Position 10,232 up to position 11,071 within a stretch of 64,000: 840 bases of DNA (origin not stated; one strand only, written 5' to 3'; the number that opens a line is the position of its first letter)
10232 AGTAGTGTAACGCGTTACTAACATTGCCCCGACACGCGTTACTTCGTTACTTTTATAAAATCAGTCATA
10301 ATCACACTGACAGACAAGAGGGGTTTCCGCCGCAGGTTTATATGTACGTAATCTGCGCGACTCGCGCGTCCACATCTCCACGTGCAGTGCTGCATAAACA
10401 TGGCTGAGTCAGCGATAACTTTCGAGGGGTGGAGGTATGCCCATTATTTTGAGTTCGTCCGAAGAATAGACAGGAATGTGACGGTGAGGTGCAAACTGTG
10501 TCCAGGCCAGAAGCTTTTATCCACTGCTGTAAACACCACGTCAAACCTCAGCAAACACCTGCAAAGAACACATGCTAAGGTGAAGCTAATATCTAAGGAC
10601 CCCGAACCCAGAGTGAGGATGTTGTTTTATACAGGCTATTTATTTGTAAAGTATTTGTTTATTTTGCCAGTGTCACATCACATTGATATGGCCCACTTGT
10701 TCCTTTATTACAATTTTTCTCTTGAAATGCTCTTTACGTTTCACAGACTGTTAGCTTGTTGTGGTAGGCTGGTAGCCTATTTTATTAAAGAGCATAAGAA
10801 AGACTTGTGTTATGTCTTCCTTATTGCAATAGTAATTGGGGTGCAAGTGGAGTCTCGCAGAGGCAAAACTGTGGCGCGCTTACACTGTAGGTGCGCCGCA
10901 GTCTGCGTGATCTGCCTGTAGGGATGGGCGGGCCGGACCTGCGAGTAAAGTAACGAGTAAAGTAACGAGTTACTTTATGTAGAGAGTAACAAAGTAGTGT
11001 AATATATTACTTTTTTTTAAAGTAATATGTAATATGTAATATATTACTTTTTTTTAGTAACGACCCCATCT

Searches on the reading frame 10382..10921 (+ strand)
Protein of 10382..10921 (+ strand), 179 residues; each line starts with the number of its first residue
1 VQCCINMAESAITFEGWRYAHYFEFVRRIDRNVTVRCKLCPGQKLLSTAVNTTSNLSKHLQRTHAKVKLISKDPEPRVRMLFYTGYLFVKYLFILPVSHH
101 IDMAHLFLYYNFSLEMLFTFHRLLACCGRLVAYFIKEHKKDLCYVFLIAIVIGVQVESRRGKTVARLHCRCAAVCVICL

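Call 61: search_protein_families(library=pfam, proteins=[window:10382-10921:+], max_evalue=0.001)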
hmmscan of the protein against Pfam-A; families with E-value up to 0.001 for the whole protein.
window:10382-10921:+ (179 aa): 1 family
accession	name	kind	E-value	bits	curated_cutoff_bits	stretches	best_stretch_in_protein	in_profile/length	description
PF02892.21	zf-BED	-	4e-05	24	20.6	1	22-64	6-43/44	BED zinc finger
